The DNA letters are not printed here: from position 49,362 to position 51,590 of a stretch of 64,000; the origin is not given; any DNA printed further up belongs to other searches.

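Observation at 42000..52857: Duplicated two-gene module: secreted NHL beta-propeller plus secreted TIM-barrel-like protein, present twice within 11 kb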

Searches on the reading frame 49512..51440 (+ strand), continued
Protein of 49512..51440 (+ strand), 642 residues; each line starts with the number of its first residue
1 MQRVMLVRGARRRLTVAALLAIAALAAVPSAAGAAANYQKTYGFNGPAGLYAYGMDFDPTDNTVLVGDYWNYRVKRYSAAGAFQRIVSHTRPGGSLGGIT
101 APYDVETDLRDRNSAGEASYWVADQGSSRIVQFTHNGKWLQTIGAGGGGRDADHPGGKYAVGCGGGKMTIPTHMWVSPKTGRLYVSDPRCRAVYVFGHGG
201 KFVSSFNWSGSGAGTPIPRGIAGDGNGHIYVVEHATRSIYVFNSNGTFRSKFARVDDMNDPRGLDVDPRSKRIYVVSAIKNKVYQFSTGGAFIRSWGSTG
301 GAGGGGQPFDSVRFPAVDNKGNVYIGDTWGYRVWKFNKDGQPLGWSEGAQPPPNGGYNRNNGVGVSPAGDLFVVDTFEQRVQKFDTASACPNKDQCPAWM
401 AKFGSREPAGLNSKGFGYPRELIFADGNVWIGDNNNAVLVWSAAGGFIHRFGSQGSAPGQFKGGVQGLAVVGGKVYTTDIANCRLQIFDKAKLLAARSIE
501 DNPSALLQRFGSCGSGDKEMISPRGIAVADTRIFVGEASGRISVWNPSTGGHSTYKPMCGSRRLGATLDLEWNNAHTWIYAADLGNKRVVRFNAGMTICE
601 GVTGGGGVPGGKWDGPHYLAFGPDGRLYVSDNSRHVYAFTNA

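Call 22: search_solved_structures(query=A1, max_evalue=0.01)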
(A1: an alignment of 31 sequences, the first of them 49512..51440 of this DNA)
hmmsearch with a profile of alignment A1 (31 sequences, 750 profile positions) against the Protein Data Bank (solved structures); distinct sequences matched with E-value up to 0.01: 90 (the best 60 are shown).
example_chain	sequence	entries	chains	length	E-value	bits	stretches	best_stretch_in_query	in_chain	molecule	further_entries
3wwa_A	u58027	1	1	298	5.2e-41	144.2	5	625-717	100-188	Pizza7H protein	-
7zq2_A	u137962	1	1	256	1.8e-37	132.5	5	625-716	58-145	Pizza6-RSH-TSH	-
8j72_A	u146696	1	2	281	6e-33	117.6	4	524-650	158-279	E3 ubiquitin-protein ligase TRIM71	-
6ren_A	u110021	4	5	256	2.2e-32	115.7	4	625-716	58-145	3fPizza6-SH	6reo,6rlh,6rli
6d69_A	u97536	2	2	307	4.3e-32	114.8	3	541-661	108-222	NHL Repeat Region of D. melanogaster Thin | Thin, isoform D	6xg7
7zqg_A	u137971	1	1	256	8.8e-30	107.1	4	625-709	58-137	Pizza6-KSH-TSH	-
7zpw_A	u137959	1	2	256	9.6e-30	107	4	625-716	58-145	Pizza6-TSK-TSH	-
6qsd_A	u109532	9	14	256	9.5e-29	103.7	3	625-716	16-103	Pizza6S | Pizza6-S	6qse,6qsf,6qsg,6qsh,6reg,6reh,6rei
6rej_A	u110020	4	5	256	1.1e-28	103.5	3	625-716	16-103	Pizza6-SH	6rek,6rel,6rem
7zpz_A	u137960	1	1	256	1.3e-28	103.3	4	625-708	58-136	Pizza6-TSR-TSH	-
7qrx_A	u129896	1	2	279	1.8e-28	102.8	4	250-336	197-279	E3 ubiquitin-protein ligase TRIM71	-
6f0t_A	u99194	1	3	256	2e-28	102.6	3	625-717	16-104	Pizza6-SFW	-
3ww9_A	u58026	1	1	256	2.1e-28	102.6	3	625-716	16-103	pizza6 protein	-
9jur_A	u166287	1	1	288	2.1e-28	102.6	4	251-336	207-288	E3 ubiquitin-protein ligase TRIM71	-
7qrw_A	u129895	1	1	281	2.9e-28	102.1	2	268-424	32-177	Isoform 4 of Tripartite motif-containing protein 3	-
3fvz_A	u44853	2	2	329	6.9e-08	34.7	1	248-347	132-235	Peptidyl-glycine alpha-amidating monooxygenase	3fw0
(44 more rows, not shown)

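Call 34: predict_structure(alignment_id=A1)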
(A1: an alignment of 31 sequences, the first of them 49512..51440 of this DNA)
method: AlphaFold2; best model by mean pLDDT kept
length: 642 residues; sequences in the alignment: 31
mean_pLDDT: 90.3   pTM: 0.84
mean pLDDT of the five models: 90.3, 89.8, 89.6, 89.0, 88.1
residues with pLDDT >= 90: 482; 70-90: 122; 50-70: 5; < 50: 33
segments of 3 or more residues with pLDDT < 50: 1-33
pLDDT, mean of each block of 10 residues (from residue 1): 37 43 40 71 79 96 95 95 96 87 96 98 96 98 96 97 96 96 97 97 97 93 94 96 97 93 92 93 96 95 87 94 94 95 94 83 95 91 92 86 83 87 97 92 96 93 94 96 97 93 96 91 93 94 95 93 93 94 95 91 87 89 95 89 68
secondary structure, 60 per line:
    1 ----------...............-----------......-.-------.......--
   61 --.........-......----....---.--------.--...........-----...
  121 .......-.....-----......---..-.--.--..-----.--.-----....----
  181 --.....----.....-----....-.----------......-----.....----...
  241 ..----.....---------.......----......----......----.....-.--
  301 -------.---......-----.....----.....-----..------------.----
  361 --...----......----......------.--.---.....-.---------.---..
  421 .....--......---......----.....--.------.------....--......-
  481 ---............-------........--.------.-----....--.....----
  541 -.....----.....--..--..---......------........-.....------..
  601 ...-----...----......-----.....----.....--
elements in order: H11-25 E37-42 E52-58 E63-68 E73-78 E83-86 E102-112 E118-124 E129-133 E139-144 E173-176 E183-187 E192-196 E202-205 E218-223 E229-233 E238-242 E247-251 E261-267 E272-277 E282-287 E292-296 E312-317 E323-327 E332-336 E363-365 E370-375 E380-385 E399-403 E419-425 E428-433 E437-442 E447-451 E468-471 E474-479 E484-489 H490-495 E506-510 E526-529 E532-536 E542-546 E551-555 E567-572 E579-583 E588-592 E599-603 E616-621 E627-631 E636-640

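Call 39: fold_search(model_id=the predicted structure, library=pdb)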
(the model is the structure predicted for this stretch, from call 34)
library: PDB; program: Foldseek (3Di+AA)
matches with E <= 10: 1982; with E <= 0.001: 1810
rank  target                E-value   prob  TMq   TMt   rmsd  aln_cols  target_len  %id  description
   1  7mq8_LT               1.2e-20  1.00  0.34  0.27  15.8       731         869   11  Cryo-EM structure of the human SSU processome, state pre-A1 (released 2021-09-22)
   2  9n6v_LT               1.6e-20  1.00  0.34  0.27  14.5       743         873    9  SSU processome maturation and disassembly, State A (released 2025-11-05)
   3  9e78_0L               6.5e-20  1.00  0.41  0.42  10.3       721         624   10  48-nm repeat of the Leishmania tarentolae doublet microtubule (released 2025-03-12)
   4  4nsx                  1.3e-19  1.00  0.34  0.34  14.2       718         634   10  Crystal Structure of the Utp21 tandem WD Domain (released 2014-02-19)
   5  9n77_LT               1.6e-19  1.00  0.34  0.27  14.5       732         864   10  SSU processome maturation and disassembly, State K (released 2025-11-05)
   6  8g2z_0U               3.8e-19  1.00  0.38  0.39  10.9       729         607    9  48-nm doublet microtubule from Tetrahymena thermophila strain CU428 (released 2023-06-14)
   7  6rxt_UL               5.4e-19  1.00  0.38  0.33  10.6       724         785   10  Cryo-EM structure of the 90S pre-ribosome (Kre33-Noc4) from Chaetomium thermophilum, state A (released 2019-08-14)
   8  1pgu_B                5.4e-19  1.00  0.31  0.32  13.8       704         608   10  YEAST ACTIN INTERACTING PROTEIN 1 (AIP1), Se-Met PROTEIN, MONOCLINIC CRYSTAL FORM (released 2003-07-15)
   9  9e2g_2B               5.7e-19  1.00  0.39  0.40  10.4       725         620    9  Cryo-EM structure of 48 nm repeat of microtubule doublet from T. brucei flagellum (released 2025-03-12)
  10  7mqa_LT               1.3e-18  1.00  0.33  0.26  15.6       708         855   11  Cryo-EM structure of the human SSU processome, state post-A1 (released 2021-09-22)
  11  9n73_LT               1.3e-18  1.00  0.35  0.27  14.7       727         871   10  SSU processome maturation and disassembly, State G (released 2025-10-29)
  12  9n6v_LQ               1.3e-18  1.00  0.33  0.28  12.5       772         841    8  SSU processome maturation and disassembly, State A (released 2025-11-05)
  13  6zqd_UA               1.4e-18  1.00  0.29  0.24  15.6       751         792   10  Cryo-EM structure of the 90S pre-ribosome from Saccharomyces cerevisiae, state Post-A1 (released 2020-09-23)
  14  9g33_UU               1.6e-18  1.00  0.34  0.27  14.6       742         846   10  Stalled 90S - Utp23-Krr1-deltaC3 (released 2025-06-18)
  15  5wlc_LT               1.7e-18  1.00  0.33  0.27  14.6       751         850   10  The complete structure of the small subunit processome (released 2017-09-27)
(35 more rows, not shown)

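Call 42: find_encoding_contigs(protein=P0042, flank=10000, max_places=1)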
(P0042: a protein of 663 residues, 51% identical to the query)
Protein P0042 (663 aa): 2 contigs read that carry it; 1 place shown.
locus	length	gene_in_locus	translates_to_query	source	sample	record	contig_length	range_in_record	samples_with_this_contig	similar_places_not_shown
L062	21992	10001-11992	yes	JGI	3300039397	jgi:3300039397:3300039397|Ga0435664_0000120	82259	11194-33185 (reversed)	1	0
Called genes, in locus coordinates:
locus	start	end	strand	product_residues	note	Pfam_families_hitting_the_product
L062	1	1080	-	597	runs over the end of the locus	PF13522:GATase_6 (weak), PF13537:GATase_7, PF00733:Asn_synthase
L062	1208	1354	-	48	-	-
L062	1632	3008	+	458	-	PF13231:PMT_2, PF02366:PMT, PF16192:PMT_4TMC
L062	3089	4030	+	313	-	PF13469:Sulfotransfer_3 (faint)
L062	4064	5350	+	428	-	-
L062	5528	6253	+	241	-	-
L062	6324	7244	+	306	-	PF00685:Sulfotransfer_1 (faint), PF13469:Sulfotransfer_3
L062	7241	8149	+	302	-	PF00685:Sulfotransfer_1 (faint), PF13469:Sulfotransfer_3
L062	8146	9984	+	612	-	PF08450:SGL (faint), PF01436:NHL (faint), PF17170:DUF5128 (faint)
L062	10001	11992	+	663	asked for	PF01436:NHL (faint), PF08450:SGL (faint), PF25021:TEN_NHL (faint)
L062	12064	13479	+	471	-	PF00884:Sulfatase, PF01663:Phosphodiest (weak)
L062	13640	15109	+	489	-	PF03023:MurJ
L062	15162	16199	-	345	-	-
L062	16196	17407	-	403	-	PF13439:Glyco_transf_4, PF13579:Glyco_trans_4_4, PF20706:GT4-conflict, PF00534:Glycos_transf_1, PF13692:Glyco_trans_1_4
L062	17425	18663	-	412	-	PF13439:Glyco_transf_4, PF13579:Glyco_trans_4_4, PF20706:GT4-conflict (weak), PF00534:Glycos_transf_1, PF13692:Glyco_trans_1_4, PF13524:Glyco_trans_1_2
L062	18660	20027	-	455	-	PF04932:Wzy_C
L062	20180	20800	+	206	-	-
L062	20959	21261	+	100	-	PF00166:Cpn10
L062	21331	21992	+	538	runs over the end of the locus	PF00118:Cpn60_TCP1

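Call 43: find_encoding_contigs(protein=P0109, flank=10000, max_places=1)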
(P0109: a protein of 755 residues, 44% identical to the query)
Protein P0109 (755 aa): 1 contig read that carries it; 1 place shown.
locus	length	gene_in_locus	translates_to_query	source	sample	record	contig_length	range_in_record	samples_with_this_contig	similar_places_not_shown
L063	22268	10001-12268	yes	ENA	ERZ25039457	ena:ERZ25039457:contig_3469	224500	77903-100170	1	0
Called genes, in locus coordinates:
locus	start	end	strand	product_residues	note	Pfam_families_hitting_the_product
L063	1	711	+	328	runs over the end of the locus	PF00005:ABC_tran, PF13304:AAA_21 (faint)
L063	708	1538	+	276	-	PF01061:ABC2_membrane, PF12698:ABC2_membrane_3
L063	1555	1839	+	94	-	PF05402:PqqD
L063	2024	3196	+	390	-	PF14885:GHL15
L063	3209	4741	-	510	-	PF01943:Polysacc_synt, PF13440:Polysacc_synt_3, PF01554:MatE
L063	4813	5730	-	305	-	PF13469:Sulfotransfer_3 (faint)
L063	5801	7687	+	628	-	PF25021:TEN_NHL (faint), PF08450:SGL (faint), PF13449:Phytase-like (faint), PF24684:Vgb_lyase (faint), PF01436:NHL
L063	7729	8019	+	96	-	PF04151:PPC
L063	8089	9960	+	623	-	PF01436:NHL (faint), PF08450:SGL (faint), PF25021:TEN_NHL (faint), PF01731:Arylesterase (faint), PF17170:DUF5128 (faint), PF10282:Lactonase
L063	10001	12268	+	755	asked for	PF01436:NHL (faint)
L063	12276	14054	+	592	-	PF25021:TEN_NHL (faint), PF13449:Phytase-like (faint), PF17170:DUF5128 (faint), PF01436:NHL (weak), PF08450:SGL (weak)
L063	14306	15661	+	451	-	PF01039:Carboxyl_trans, PF03255:ACCA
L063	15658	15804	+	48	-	-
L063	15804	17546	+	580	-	PF00289:Biotin_carb_N, PF02222:ATP-grasp (weak), PF02786:CPSase_L_D2, PF07478:Dala_Dala_lig_C, PF02785:Biotin_carb_C, PF00364:Biotin_lipoyl, PF25917:BSH_RND (weak), PF25984:BSH_YknX (weak), +2 more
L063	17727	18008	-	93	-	-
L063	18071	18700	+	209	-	PF01011:PQQ (faint), PF13570:Beta-prop_ACSF4, PF13360:PQQ_2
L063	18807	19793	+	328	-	-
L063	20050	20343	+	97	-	-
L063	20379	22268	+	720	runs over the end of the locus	PF01011:PQQ (faint), PF13360:PQQ_2, PF13570:Beta-prop_ACSF4, PF13360:PQQ_2, PF13570:Beta-prop_ACSF4, PF13360:PQQ_2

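Call 59: search_protein_families(library=pfam, proteins=[L014:5216-7441:+, L014:8447-9328:-, L014:12026-13045:+, L014:13049-14029:+, L025:4142-6031:-, L025:5997-6857:-, L025:13191-14369:+, L001:4873-6960:-, L001:12115-12786:+, L001:12814-14217:+], max_evalue=0.001)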
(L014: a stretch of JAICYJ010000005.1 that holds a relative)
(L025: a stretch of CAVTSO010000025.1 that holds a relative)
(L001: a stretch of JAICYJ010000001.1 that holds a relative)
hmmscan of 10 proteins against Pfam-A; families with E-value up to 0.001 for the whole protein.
L014:5216-7441:+ (741 aa): 5 families
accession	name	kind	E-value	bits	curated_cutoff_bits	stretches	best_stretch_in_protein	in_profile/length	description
PF17941.7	PP_kinase_C_1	-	7.2e-67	224.6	25.7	1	365-531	1-166/167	Polyphosphate kinase C-terminal domain 1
PF13090.12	PP_kinase_C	-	4.5e-59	199.2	25.8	1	538-704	1-163/172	Polyphosphate kinase C-terminal domain 2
PF02503.22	PP_kinase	-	8e-46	156.5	31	1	158-337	2-183/183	Polyphosphate kinase middle domain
PF13089.11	PP_kinase_N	-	6.1e-30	104.1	23.8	1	51-149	2-107/107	Polyphosphate kinase N-terminal domain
PF13091.12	PLDc_2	-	4.2e-08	33.5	27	0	403-524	11-129/132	PLD-like domain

L014:8447-9328:- (293 aa): 6 families
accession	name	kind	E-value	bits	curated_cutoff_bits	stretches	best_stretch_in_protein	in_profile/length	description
PF00583.31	Acetyltransf_1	-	2.1e-15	57.5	20.7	1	187-273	28-116/116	Acetyltransferase (GNAT) family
PF13508.13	Acetyltransf_7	-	2.9e-14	53.7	27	1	192-275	3-84/84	Acetyltransferase (GNAT) domain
PF13673.13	Acetyltransf_10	-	5.1e-09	36.6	23.6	1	193-278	32-112/128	Acetyltransferase (GNAT) domain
PF12802.13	MarR_2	-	2.4e-08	34.4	27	1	34-87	5-60/61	MarR family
PF08445.16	FR47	-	3.6e-06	27.3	22.1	1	218-277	23-81/86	FR47-like protein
PF13463.12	HTH_27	-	5.8e-05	23.7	22.2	1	39-97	8-68/68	Winged helix DNA-binding domain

L014:12026-13045:+ (339 aa): 2 families
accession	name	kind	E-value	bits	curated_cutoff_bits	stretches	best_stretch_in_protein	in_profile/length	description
PF00528.27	BPD_transp_1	-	2.6e-23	83.1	26.4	1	134-336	1-180/184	Binding-protein-dependent transport system inner membrane component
PF12911.12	OppC_N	-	1.6e-08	34.7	23.9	1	17-62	2-43/53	N-terminal TM domain of oligopeptide transport permease C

L014:13049-14029:+ (326 aa): 2 families
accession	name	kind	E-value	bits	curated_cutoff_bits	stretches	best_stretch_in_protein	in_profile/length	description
PF00528.27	BPD_transp_1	-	2.9e-26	92.8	26.4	1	114-318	2-182/184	Binding-protein-dependent transport system inner membrane component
PF19300.4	BPD_transp_1_N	-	7.6e-17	62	23.8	1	1-101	1-113/114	Binding-prot-dependent transport system membrane comp, N-term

L025:4142-6031:- (629 aa): 1 family
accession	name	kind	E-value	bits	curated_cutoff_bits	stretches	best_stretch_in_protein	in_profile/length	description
PF13424.12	TPR_12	-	5.5e-12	46.1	30.1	2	421-491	5-77/77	Tetratricopeptide repeat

L025:5997-6857:- (286 aa): 2 families
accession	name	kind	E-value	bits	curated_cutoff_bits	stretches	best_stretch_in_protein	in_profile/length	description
PF00211.25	Guanylate_cyc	-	5e-10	39.7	21.9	1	27-169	7-171/183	Adenylate and Guanylate cyclase catalytic domain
PF13191.12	AAA_16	-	2.9e-08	34.8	32.6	1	206-253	1-51/167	AAA ATPase domain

L025:13191-14369:+ (392 aa): 11 families
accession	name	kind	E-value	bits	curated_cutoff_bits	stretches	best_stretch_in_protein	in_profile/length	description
PF07992.20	Pyr_redox_2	-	1.6e-14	54.5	26.1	1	251-379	1-127/291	Pyridine nucleotide-disulphide oxidoreductase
PF00072.30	Response_reg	-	3.3e-14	53.4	30.2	1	31-142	2-104/111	Response regulator receiver domain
PF01266.30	DAO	-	3.8e-09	37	27.9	1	252-293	1-44/353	FAD dependent oxidoreductase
PF12831.13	FAD_oxidored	-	1.8e-07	31.2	27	1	252-288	1-38/416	FAD dependent oxidoreductase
PF03486.20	HI0933_like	-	3e-06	27.3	50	0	252-283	2-33/244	HI0933-like protein Rossmann domain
PF00890.30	FAD_binding_2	-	2e-05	24.4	20.4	1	252-288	1-38/414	FAD binding domain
PF01946.23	Thi4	-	3.4e-05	23.6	26.2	1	251-288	18-57/235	Thi4 family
PF13738.12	Pyr_redox_3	-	8.9e-05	22.3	30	0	254-284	1-32/305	Pyridine nucleotide-disulphide oxidoreductase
PF13450.12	NAD_binding_8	-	0.00011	22.9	21.9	1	255-291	1-38/68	NAD(P)-binding Rossmann-like domain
PF01134.28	GIDA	-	0.00024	20.7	22.1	0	252-280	1-29/391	Glucose inhibited division protein A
PF01494.25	FAD_binding_3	-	0.00028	20.7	22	1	252-291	3-42/349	FAD binding domain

L001:4873-6960:- (695 aa): 2 families
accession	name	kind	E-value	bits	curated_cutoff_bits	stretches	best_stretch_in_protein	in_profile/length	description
PF01565.28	FAD_binding_4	-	2e-30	105.7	26.4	1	286-420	1-138/139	FAD binding domain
PF08031.17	BBE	-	9.2e-12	45.2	20.6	1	655-693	6-44/45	Berberine and berberine like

L001:12115-12786:+ (223 aa): 1 family
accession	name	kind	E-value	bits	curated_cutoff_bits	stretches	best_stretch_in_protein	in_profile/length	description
PF07238.19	PilZ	-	2e-11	44.6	22.5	1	104-207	7-101/102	PilZ domain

L001:12814-14217:+ (467 aa): 4 families
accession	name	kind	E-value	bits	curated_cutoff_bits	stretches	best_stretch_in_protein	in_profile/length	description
PF01276.26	OKR_DC_1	-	3.7e-45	154.9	27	1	17-295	13-320/417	Orn/Lys/Arg decarboxylase, major domain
PF03711.20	OKR_DC_1_C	-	3.2e-08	34.4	24.2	1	383-433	45-99/132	Orn/Lys/Arg decarboxylase, C-terminal domain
PF05889.19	SepSecS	-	3.2e-06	26.6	21.1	1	76-245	78-250/389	O-phosphoseryl-tRNA(Sec) selenium transferase, SepSecS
PF01212.27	Beta_elim_lyase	-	0.00057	19.7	27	1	59-282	35-238/288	Beta-eliminating lyase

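Call 60: search_protein_families(library=ncbifam, proteins=[window:49512-51440:+], max_evalue=0.001)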
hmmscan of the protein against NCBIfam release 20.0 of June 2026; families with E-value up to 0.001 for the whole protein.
window:49512-51440:+ (642 aa): 3 families
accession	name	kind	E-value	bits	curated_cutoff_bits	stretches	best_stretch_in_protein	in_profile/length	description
NF035926.1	scyF_NHL_VPEP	equivalog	1.5e-43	149.4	350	4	258-387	101-229/376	scytonemin biosynthesis PEP-CTERM protein ScyF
NF033206.1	ScyE_fam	subfamily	6.2e-05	22.7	80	0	614-633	8-27/333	ScyD/ScyE family protein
NF047780.1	LIC12708_fam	subfamily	0.00096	18.1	150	0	192-253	157-221/391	LIC_12708 family protein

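Call 64: find_encoding_contigs(protein=P0004, flank=10000, max_places=1)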
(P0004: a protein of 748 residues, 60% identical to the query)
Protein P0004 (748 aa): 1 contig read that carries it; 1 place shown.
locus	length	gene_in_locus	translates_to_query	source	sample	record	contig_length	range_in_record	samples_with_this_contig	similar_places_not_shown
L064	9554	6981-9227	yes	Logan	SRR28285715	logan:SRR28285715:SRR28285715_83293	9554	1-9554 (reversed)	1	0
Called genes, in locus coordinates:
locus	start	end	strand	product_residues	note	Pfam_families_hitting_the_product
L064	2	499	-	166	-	?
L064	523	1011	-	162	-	PF00027:cNMP_binding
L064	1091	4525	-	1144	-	PF00486:Trans_reg_C, PF03704:BTAD, PF13191:AAA_16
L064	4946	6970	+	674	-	PF04151:PPC (weak), PF08450:SGL (faint), PF13449:Phytase-like (faint), PF25021:TEN_NHL (faint), PF17170:DUF5128 (faint), PF01436:NHL (weak)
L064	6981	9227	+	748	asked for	PF04151:PPC (weak), PF01436:NHL (faint), PF08450:SGL (faint), PF25021:TEN_NHL (faint)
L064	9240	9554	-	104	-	?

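Call 65: find_encoding_contigs(protein=P0009, flank=10000, max_places=1)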
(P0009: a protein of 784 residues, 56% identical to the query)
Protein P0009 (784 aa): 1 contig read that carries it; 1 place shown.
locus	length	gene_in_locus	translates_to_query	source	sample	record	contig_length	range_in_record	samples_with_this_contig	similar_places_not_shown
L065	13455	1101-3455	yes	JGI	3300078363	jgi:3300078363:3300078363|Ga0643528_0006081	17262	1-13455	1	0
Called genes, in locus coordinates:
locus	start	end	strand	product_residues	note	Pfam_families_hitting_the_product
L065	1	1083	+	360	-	?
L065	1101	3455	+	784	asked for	PF01436:NHL (faint), PF08450:SGL (faint)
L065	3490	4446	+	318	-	-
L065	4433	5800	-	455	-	PF17803:Cadherin_4, PF17892:Cadherin_5, PF17963:Big_9, PF14885:GHL15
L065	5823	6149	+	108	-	-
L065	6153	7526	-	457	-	PF04932:Wzy_C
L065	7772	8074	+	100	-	PF00166:Cpn10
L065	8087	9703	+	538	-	PF00118:Cpn60_TCP1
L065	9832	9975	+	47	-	-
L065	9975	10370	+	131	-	-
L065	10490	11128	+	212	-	-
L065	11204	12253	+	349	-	PF02812:ELFV_dehydrog_N, PF00208:ELFV_dehydrog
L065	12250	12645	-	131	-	-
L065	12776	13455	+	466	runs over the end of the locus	PF01663:Phosphodiest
